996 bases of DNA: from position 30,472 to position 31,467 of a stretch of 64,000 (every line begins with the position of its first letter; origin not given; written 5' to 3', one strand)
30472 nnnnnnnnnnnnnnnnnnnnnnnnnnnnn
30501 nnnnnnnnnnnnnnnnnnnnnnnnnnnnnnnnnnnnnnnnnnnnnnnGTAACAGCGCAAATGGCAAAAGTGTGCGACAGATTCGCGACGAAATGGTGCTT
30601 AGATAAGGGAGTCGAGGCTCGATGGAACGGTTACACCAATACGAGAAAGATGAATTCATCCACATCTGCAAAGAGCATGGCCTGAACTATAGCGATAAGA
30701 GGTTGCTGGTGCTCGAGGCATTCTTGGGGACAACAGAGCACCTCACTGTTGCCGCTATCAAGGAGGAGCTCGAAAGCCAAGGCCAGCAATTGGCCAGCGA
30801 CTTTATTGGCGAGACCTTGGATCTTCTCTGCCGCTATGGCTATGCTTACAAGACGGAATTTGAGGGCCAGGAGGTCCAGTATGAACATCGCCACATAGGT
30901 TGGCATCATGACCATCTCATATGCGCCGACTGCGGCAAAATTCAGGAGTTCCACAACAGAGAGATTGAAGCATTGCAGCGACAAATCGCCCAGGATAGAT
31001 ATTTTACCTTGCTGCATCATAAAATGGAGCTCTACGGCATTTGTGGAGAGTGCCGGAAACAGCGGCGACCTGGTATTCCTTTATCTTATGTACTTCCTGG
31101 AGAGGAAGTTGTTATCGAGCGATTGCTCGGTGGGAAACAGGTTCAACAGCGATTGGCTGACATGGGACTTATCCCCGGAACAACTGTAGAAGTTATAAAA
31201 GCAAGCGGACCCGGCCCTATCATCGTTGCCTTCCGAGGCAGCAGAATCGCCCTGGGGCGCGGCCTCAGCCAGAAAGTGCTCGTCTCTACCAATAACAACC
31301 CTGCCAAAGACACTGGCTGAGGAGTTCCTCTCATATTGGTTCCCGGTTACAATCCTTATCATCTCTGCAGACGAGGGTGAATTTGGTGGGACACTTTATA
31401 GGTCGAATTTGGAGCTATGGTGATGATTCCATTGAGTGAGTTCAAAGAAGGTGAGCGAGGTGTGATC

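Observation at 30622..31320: Fur-FeoA fusion protein inside a fur / fur-feoA / feoA / feoB locus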

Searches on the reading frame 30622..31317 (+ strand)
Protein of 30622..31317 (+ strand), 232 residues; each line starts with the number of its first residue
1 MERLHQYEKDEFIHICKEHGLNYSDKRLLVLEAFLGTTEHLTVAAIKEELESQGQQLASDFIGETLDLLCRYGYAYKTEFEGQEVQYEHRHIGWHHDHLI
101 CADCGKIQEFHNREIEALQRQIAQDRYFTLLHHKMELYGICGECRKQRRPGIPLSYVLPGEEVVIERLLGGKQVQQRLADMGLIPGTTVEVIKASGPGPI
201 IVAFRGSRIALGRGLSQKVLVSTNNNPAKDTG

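Call 3: search_protein_families(library=pfam, proteins=[window:30622-31317:+], max_evalue=0.01)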
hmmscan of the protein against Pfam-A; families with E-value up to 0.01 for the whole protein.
window:30622-31317:+ (232 aa): 2 families
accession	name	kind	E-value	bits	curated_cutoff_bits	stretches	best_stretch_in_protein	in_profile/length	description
PF01475.25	FUR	-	2.5e-23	83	23.1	1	19-138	2-121/121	Ferric uptake regulator family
PF04023.20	FeoA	-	1.9e-19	70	23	1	153-222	2-73/74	FeoA domain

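Call 4: search_protein_families(library=ncbifam, proteins=[window:30622-31317:+], max_evalue=0.01)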
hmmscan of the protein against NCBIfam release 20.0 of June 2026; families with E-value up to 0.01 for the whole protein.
window:30622-31317:+ (232 aa): 6 families
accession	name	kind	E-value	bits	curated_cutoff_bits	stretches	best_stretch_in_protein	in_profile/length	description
NF051891.1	TransRegFurHelico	equivalog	9.6e-20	71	200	1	15-147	17-148/148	ferric iron uptake transcriptional regulator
NF006999.0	PRK09462.1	equivalog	3.3e-15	55.9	146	1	17-147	9-141/148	ferric iron uptake transcriptional regulator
NF052545.1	TransRegPerRClab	equivalog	2.7e-14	53.4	180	1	11-147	3-137/138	transcriptional regulator PerR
NF051892.1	TransRegFurBacil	equivalog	5.6e-13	49.2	220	1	39-148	36-147/149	ferric iron uptake transcriptional regulator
NF008646.0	PRK11639.1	equivalog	2.4e-08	33.8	167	1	14-146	15-148/171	zinc uptake transcriptional repressor Zur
NF047406.1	TransRegPerRTherm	equivalog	7.2e-08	32.7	200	1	26-148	9-129/130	manganese-dependent transcriptional regulator PerR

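Call 5: find_homologous_proteins(query=window:30622-31317:+, max_evalue=0.00001)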
Query window:30622-31317:+ (232 aa): 340 proteins with E <= 0.00001 among 988 candidates; the best 120 are listed.
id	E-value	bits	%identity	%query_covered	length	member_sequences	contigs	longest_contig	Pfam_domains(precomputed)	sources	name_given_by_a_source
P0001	2.4e-142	490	92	100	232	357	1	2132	PF01475.26,PF04023.21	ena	-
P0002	4.2e-127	440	82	99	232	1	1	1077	PF01475.26,PF04023.21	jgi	jgi:Fur family ferric uptake transcriptional regulator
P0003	1.3e-126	439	83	99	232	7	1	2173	PF01475.26,PF04023.21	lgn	-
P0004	5.8e-126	437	83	100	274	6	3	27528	PF01475.26,PF04023.21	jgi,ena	jgi:Fur family ferric uptake transcriptional regulator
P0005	1.8e-125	435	81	99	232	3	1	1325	PF01475.26,PF04023.21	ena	-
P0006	3.4e-125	434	86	100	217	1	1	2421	PF01475.26,PF04023.21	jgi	jgi:Fur family ferric uptake transcriptional regulator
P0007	9.2e-125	433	80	100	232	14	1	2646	PF01475.26,PF04023.21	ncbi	-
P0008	1.8e-124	432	80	100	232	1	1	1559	PF01475.26,PF04023.21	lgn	-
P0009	3.0e-124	431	81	99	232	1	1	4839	PF01475.26,PF04023.21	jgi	jgi:Fur family ferric uptake transcriptional regulator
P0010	3.7e-124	431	80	100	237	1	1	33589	PF01475.26,PF04023.21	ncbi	-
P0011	4.7e-124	430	78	100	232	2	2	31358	PF01475.26,PF04023.21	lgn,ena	-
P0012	5.2e-124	430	80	100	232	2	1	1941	PF01475.26,PF04023.21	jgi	-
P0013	9.2e-124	429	79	100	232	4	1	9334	PF01475.26,PF04023.21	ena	-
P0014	1.2e-123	429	81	98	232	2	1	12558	PF01475.26,PF04023.21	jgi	jgi:Fur family ferric uptake transcriptional regulator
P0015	1.2e-123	429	80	100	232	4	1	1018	PF01475.26,PF04023.21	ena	-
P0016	1.7e-123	429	79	100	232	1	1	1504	PF01475.26,PF04023.21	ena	-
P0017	2.4e-123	428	80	99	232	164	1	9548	PF01475.26,PF04023.21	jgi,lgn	-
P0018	3.0e-123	428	80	99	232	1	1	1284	PF01475.26,PF04023.21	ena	-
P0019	8.5e-123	426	79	100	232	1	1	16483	PF01475.26,PF04023.21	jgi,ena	-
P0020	9.7e-123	426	80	99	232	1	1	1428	PF01475.26,PF04023.21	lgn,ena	-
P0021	1.1e-122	426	79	100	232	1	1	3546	PF01475.26,PF04023.21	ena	-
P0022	1.7e-122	425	79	100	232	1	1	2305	PF01475.26,PF04023.21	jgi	-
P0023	1.9e-122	425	78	99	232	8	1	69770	PF01475.26,PF04023.21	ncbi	-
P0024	2.9e-122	425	79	99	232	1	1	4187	PF01475.26,PF04023.21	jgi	jgi:Fur family ferric uptake transcriptional regulator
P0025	3.4e-122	424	81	99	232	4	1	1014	PF01475.26,PF04023.21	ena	-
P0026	9.8e-122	423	80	100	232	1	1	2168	PF01475.26,PF04023.21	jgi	jgi:Fur family ferric uptake transcriptional regulator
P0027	1.6e-121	422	80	100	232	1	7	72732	PF01475.26,PF04023.21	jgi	jgi:Fur family ferric uptake transcriptional regulator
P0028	1.7e-121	422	78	100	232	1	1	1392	PF01475.26,PF04023.21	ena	-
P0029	2.0e-121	422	79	100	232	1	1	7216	PF01475.26,PF04023.21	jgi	jgi:Fur family ferric uptake transcriptional regulator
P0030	3.6e-121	421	79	99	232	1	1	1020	PF01475.26,PF04023.21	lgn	-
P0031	2.8e-119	415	78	100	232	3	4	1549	PF01475.26,PF04023.21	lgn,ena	-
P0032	3.5e-119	414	78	99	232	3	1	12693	PF01475.26,PF04023.21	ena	-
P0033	1.1e-118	413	79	99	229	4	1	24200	PF01475.26,PF04023.21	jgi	-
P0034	2.0e-113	396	75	97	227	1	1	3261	PF01475.26,PF04023.21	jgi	jgi:Fur family ferric uptake transcriptional regulator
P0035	2.3e-113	395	74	100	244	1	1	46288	PF01475.26,PF04023.21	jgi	jgi:Fur family ferric uptake transcriptional regulator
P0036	1.9e-112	392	74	100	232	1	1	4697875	PF01475.26,PF04023.21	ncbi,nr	ncbi:MAG: transcriptional repressor [Deltaproteobacteria bacterium]|nr:MAG: transcriptional represso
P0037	4.7e-111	388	77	96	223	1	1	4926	PF01475.26,PF04023.21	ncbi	ncbi:MAG: transcriptional repressor, partial [Syntrophobacteria bacterium]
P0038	2.1e-105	369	69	97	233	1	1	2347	PF01475.26,PF04023.21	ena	-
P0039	7.2e-105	368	90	75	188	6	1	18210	PF01475.26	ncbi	ncbi:MAG: Fur family transcriptional regulator [Syntrophobacteria bacterium]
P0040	1.7e-104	366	71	97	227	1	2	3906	PF01475.26,PF04023.21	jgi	jgi:Fur family ferric uptake transcriptional regulator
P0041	7.5e-104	364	70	99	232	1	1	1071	PF01475.26,PF04023.21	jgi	jgi:Fur family ferric uptake transcriptional regulator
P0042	1.1e-103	364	69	99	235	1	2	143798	PF01475.26,PF04023.21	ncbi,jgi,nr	ncbi:MAG: transcriptional repressor [Deltaproteobacteria bacterium]|nr:transcriptional repressor [De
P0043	1.8e-103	363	68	97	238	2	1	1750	PF01475.26,PF04023.21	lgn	-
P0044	5.3e-99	348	64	100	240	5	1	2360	PF01475.26,PF04023.21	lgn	-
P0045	5.3e-98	345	63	100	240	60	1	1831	PF01475.26,PF04023.21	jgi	-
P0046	1.7e-97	344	84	76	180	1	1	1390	PF01475.26,PF04023.21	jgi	jgi:Fur family ferric uptake transcriptional regulator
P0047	1.2e-95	337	64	99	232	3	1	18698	PF01475.26,PF04023.21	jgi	jgi:Fur family ferric uptake transcriptional regulator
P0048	2.1e-95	337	65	99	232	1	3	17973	PF01475.26,PF04023.21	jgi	jgi:Fur family ferric uptake transcriptional regulator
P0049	8.0e-95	335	65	99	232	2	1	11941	PF01475.26,PF04023.21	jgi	jgi:Fur family ferric uptake transcriptional regulator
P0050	5.5e-93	329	63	99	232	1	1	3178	PF01475.26,PF04023.21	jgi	jgi:Fur family ferric uptake transcriptional regulator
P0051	1.3e-90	321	62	99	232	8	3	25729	PF01475.26,PF04023.21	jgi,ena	-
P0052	1.3e-62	229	51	94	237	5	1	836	PF01475.26,PF04023.21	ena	-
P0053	7.3e-62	227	51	90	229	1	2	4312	PF01475.26,PF04023.21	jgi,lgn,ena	-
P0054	8.6e-62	227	51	91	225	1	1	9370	PF01475.26,PF04023.21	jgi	jgi:Fur family ferric uptake transcriptional regulator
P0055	5.0e-61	224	45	98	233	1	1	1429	PF01475.26,PF04023.21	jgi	jgi:Fur family ferric uptake transcriptional regulator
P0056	6.0e-61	224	51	90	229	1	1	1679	PF01475.26,PF04023.21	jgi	jgi:Fur family ferric uptake transcriptional regulator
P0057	8.8e-61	223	47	97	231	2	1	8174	PF01475.26,PF04023.21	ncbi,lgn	ncbi:MAG: transcriptional repressor [Thermodesulfobacteriota bacterium]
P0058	4.1e-60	221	49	92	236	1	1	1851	PF01475.26,PF04023.21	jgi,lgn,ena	jgi:Fur family ferric uptake transcriptional regulator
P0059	8.2e-60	220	47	94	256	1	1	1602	PF01475.26,PF04023.21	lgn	-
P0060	2.4e-59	219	44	100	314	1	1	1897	PF01475.26,PF04023.21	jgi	-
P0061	3.6e-58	215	45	96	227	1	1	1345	PF01475.26,PF04023.21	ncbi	-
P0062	3.7e-58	215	47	99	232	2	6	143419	PF01475.26,PF04023.21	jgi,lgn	-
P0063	5.6e-58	214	46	95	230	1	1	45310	PF01475.26,PF04023.21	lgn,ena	-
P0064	8.7e-58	214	44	100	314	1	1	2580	PF01475.26,PF04023.21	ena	-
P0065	2.7e-57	212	45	100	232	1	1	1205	PF01475.26,PF04023.21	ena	-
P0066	4.0e-57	211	44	97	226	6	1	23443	PF01475.26,PF04023.21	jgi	-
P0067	7.1e-57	211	41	96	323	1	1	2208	PF01475.26,PF04023.21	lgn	-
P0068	2.1e-56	209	45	96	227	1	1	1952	PF01475.26,PF04023.21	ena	-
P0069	2.4e-56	209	44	97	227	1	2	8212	PF01475.26,PF04023.21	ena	-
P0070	2.9e-56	209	45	94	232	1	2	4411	PF01475.26,PF04023.21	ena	-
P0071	3.1e-56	209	43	100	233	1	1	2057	PF01475.26,PF04023.21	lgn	-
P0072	3.8e-56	208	48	95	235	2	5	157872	PF01475.26,PF04023.21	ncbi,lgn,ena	-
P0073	3.8e-56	208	44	99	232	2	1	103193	PF01475.26,PF04023.21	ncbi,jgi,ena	-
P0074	1.2e-55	207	42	95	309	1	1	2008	PF01475.26,PF04023.21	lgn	-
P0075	1.3e-55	206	45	96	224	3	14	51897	PF01475.26,PF04023.21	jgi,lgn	-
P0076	1.8e-55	206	43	97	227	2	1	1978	PF01475.26,PF04023.21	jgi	jgi:Fur family ferric uptake transcriptional regulator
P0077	2.1e-55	206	43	96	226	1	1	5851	PF01475.26,PF04023.21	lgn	-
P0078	2.5e-55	206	44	96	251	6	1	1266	PF01475.26,PF04023.21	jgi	-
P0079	6.6e-55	204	43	97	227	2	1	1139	PF01475.26,PF04023.21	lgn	-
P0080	7.8e-55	204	44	97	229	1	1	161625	PF01475.26,PF04023.21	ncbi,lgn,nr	ncbi:MAG: Fur family transcriptional regulator [Desulfobacteraceae bacterium]|nr:Fur family transcri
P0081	2.0e-54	203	45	95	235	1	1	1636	PF01475.26,PF04023.21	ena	-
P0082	2.6e-54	202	44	96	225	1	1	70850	PF01475.26,PF04023.21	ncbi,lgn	-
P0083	5.8e-54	201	43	99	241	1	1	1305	PF01475.26,PF04023.21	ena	-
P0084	6.1e-54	201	42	97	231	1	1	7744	PF01475.26,PF04023.21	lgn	-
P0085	9.9e-54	200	41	97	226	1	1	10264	PF01475.26,PF04023.21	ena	-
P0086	1.1e-53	200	41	96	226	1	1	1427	PF01475.26,PF04023.21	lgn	-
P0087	1.4e-53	200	43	96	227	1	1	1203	PF01475.26,PF04023.21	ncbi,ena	-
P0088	1.4e-53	200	41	96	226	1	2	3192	PF01475.26,PF04023.21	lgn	-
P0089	1.5e-53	200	42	96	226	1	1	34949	PF01475.26,PF04023.21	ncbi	ncbi:MAG TPA: transcriptional repressor [Desulfobacterales bacterium]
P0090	1.7e-53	200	42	96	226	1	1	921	PF01475.26,PF04023.21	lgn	-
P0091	1.9e-53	199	44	95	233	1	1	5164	PF01475.26,PF04023.21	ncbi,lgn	-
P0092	2.0e-53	199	41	96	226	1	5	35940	PF01475.26,PF04023.21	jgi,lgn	jgi:Fur family ferric uptake transcriptional regulator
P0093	2.2e-53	199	44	97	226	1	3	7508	PF01475.26,PF04023.21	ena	-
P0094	3.0e-53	199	42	96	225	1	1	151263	PF01475.26,PF04023.21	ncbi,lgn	ncbi:MAG: transcriptional repressor [Thermodesulfobacteriota bacterium]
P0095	3.3e-53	199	43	97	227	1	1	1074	PF01475.26,PF04023.21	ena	-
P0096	4.8e-53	198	42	100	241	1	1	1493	PF01475.26,PF04023.21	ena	-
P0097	5.4e-53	198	42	97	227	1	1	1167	PF01475.26,PF04023.21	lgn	-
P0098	7.3e-53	197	42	100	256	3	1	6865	PF01475.26,PF04023.21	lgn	-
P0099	8.8e-53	197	44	97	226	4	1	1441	PF01475.26,PF04023.21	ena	-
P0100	8.8e-53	197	43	97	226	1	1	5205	PF01475.26,PF04023.21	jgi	-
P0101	9.0e-53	197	43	97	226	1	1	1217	PF01475.26,PF04023.21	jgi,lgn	-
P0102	9.8e-53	197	42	97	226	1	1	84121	PF01475.26,PF04023.21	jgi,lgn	-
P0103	2.4e-52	196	38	97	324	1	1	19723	PF01475.26,PF04023.21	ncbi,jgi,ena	-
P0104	4.2e-52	195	41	98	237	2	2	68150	PF01475.26,PF04023.21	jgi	-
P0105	4.5e-52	195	44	96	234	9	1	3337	PF01475.26,PF04023.21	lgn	-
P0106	5.5e-52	195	44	97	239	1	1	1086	PF01475.26,PF04023.21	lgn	-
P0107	7.4e-52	194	44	95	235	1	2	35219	PF01475.26,PF04023.21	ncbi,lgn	ncbi:MAG: transcriptional repressor [Desulfatibacillaceae bacterium]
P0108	7.7e-52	194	44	97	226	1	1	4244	PF01475.26,PF04023.21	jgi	jgi:Fur family ferric uptake transcriptional regulator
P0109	9.9e-52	194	45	95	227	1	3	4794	PF01475.26,PF04023.21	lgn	-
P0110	1.0e-51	194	38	95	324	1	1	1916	PF01475.26,PF04023.21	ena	-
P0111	2.1e-51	193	42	97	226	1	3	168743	PF01475.26,PF04023.21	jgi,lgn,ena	-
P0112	4.2e-51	192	42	99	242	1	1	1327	PF01475.26,PF04023.21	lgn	-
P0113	4.7e-51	192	39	95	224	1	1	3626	PF01475.26,PF04023.21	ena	-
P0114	5.0e-51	191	37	98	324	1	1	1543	PF01475.26,PF04023.21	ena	-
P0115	5.1e-51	191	38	97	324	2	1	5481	PF01475.26,PF04023.21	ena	-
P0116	5.9e-51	191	43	96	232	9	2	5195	PF01475.26,PF04023.21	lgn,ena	-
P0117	6.7e-51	191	43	95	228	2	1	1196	PF01475.26,PF04023.21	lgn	-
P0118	1.0e-50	190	42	96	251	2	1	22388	PF01475.26,PF04023.21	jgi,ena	-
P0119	2.3e-50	189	40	95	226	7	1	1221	PF01475.26,PF04023.21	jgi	-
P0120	2.0e-49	186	43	93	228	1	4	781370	PF01475.26,PF04023.21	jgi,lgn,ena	-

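Call 15: search_solved_structures(query=window:30622-31317:+, max_evalue=0.01, show_alignments=4)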
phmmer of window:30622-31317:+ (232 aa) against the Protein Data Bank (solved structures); distinct sequences matched with E-value up to 0.01: 25.
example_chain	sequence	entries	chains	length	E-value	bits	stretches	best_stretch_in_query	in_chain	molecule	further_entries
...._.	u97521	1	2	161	1.9e-18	70.1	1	10-148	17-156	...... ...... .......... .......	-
4ets_A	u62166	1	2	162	1.9e-18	70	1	10-148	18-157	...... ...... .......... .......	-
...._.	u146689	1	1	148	9.9e-16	61.2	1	16-147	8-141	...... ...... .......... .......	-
5nbc_A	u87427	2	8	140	3.3e-15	59.4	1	16-146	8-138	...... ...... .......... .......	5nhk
3e19_A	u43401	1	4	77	9.4e-14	54.7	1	152-221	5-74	FeoA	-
2w57_A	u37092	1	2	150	1.1e-13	54.4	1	16-143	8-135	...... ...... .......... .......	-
2fe3_A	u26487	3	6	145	1.3e-13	54.2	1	7-148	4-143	Peroxide operon regulator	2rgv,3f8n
4ray_A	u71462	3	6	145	6e-13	52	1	15-140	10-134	DNA-binding transcriptional dual regulator of siderophore biosynthesis and transport(Fur f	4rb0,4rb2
4raz_A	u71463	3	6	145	1.8e-12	50.5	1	18-140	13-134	DNA-binding transcriptional dual regulator of siderophore biosynthesis and transport(Fur f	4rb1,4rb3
2xig_A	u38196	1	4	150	1.9e-11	47.1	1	16-147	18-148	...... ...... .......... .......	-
5fd5_A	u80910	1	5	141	2.7e-11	46.6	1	15-140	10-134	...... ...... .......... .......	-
5fd6_A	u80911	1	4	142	2.7e-11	46.6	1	15-140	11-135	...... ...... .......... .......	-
1mzb_A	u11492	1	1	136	7e-11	45.3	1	19-138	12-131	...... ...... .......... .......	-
2o03_A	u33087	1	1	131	2.1e-10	43.7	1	32-145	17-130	probable Zinc uptake regulation protein FurB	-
9ire_A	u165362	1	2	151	3.1e-09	39.9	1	38-147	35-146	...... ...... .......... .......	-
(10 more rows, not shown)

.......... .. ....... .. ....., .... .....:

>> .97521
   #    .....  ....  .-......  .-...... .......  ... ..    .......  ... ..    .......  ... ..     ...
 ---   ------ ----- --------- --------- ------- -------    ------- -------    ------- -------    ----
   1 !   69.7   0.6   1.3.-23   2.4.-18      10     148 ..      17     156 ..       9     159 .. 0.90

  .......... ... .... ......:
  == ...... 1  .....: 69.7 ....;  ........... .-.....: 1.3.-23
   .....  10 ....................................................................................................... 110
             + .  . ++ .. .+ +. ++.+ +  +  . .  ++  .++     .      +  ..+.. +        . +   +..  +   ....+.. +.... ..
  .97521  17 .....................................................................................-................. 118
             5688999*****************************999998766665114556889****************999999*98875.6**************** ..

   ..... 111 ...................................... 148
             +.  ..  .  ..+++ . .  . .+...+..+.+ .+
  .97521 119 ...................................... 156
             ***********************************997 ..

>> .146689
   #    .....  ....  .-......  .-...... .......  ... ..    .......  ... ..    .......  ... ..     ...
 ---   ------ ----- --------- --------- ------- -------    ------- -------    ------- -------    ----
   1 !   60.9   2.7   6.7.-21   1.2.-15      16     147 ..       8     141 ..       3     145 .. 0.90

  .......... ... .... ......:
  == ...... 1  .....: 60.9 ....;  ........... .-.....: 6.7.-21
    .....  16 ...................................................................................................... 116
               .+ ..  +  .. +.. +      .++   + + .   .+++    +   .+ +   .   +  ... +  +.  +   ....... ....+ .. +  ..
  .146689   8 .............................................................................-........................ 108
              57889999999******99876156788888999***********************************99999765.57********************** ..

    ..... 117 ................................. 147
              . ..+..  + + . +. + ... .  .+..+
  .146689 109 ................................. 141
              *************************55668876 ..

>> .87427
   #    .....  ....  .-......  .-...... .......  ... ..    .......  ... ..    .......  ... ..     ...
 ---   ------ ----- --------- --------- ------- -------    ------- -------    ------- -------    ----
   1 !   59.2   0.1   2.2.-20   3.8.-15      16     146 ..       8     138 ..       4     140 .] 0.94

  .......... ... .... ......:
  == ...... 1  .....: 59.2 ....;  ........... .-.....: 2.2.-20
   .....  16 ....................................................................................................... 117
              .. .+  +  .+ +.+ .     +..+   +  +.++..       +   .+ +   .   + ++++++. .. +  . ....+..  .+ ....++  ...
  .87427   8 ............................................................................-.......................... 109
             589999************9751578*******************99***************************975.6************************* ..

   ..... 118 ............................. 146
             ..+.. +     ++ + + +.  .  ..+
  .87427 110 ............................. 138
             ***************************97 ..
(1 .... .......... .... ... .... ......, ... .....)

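Call 17: find_related_loci(query=A1, collection=genome_contigs, flank=6000)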
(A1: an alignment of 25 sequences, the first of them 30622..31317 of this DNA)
Query A1 (232 aa) in genome_contigs; peptide patterns used: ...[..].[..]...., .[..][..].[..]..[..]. (x = any residue, [..] = any of these).
600 stretches matched a pattern (row limit reached: there are more); 594 encode a relative of the query (tblastn E <= 1e-3); the best 80 are kept; 80 distinct loci.
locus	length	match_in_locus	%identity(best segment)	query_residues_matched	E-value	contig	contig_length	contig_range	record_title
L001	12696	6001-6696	93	1-232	2e-147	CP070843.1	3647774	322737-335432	MAG: Deltaproteobacteria bacterium isolate bin435 chromosome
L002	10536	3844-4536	80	1-231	1e-128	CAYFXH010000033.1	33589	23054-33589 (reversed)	MAG TPA_asm: uncultured Desulfobacteraceae bacterium isolate ERP108616_co2_158 genome assembly, contig: NODE_1576_length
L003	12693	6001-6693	80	1-231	1e-127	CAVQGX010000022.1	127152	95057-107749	MAG: uncultured delta proteobacterium isolate MFD09779.bin.3.209 genome assembly, contig: contig_24145, whole genome sho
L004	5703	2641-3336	66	1-232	2e-104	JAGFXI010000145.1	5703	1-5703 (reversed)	MAG: Deltaproteobacteria bacterium isolate CTSoil_058 scaffold_22054, whole genome shotgun sequence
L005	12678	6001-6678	45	1-226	6e-65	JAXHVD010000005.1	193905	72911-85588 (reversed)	MAG: Thermodesulfobacteriota bacterium isolate MAG68_tar_biofilm MAG68_5, whole genome shotgun sequence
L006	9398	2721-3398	44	1-226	2e-64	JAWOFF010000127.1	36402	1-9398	MAG: Desulfosalsimonadaceae bacterium isolate BLK6-1.bin.181 k191_582561, whole genome shotgun sequence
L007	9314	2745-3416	46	1-224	2e-63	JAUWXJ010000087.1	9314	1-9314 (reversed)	MAG: Desulfobacterales bacterium isolate CSMAG_2681 CSMAG_2681_k141_1440485_length_9314_cov_8.7993, whole genome shotgun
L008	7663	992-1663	45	1-224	2e-63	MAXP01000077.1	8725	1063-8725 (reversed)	MAG: Desulfobacterales bacterium C00003060 5datasets_contig_15071.2, whole genome shotgun sequence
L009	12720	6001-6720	44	1-232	8e-63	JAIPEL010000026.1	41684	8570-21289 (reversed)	MAG: Desulfobacterales bacterium isolate Tobar15.5-16.5m-G19 Tobar15-5-16-5m-C481, whole genome shotgun sequence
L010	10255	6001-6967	46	4-226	5e-63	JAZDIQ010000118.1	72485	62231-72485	MAG: Pseudomonadota bacterium isolate MEGAHIT-group-0.413 k141_13712075, whole genome shotgun sequence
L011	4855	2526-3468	44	4-230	8e-63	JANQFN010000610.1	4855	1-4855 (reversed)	MAG: Desulfarculaceae bacterium isolate PL23a_bin.9 k99_3612956, whole genome shotgun sequence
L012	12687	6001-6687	44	1-229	1e-62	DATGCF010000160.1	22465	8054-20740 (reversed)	MAG TPA_asm: Desulfosalsimonadaceae bacterium isolate SMAG_U9641 k141_357452, whole genome shotgun sequence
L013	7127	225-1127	42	5-232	4e-62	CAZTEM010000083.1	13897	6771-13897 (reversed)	MAG TPA_asm: uncultured Desulfobacterales bacterium isolate binchicken_co67_180 genome assembly, contig: NODE_4618_lengt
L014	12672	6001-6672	45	1-224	1e-61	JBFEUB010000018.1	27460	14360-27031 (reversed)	MAG: Desulfobacteria bacterium isolate Mix_mud07.2021.05.48 k141_1967433_length_27460_cov_15.7569, whole genome shotgun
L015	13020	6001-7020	44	2-232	3e-61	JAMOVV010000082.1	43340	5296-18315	MAG: Desulfarculaceae bacterium isolate PIR-30_metabat2_scaf2bin.069 PIR-30_scaffold_266_c1, whole genome shotgun sequen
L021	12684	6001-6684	43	5-231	9e-61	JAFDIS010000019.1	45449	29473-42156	MAG: Deltaproteobacteria bacterium isolate Meg22_1618_Bin_163 Meg22_1618_Bin_163_scaffold_738, whole genome shotgun sequ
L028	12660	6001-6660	44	2-221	8e-60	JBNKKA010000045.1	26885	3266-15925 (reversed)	MAG: Desulfobacteraceae bacterium isolate H1H2.bin.7.permissive NODE_45_length_26885_cov_4.605155, whole genome shotgun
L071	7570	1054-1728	42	1-225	1e-56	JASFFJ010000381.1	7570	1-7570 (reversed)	MAG: Desulfobacterales bacterium isolate D0606S02metaG_Bin_280 D0606S02metaG_FD_scaffold_3561_c1, whole genome shotgun s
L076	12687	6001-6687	38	1-229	3e-56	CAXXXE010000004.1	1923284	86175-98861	MAG: Desulfatiglandales bacterium isolate d5234fa8-f814-4557-af24-a28d4dae9633 genome assembly, contig: contig_4, whole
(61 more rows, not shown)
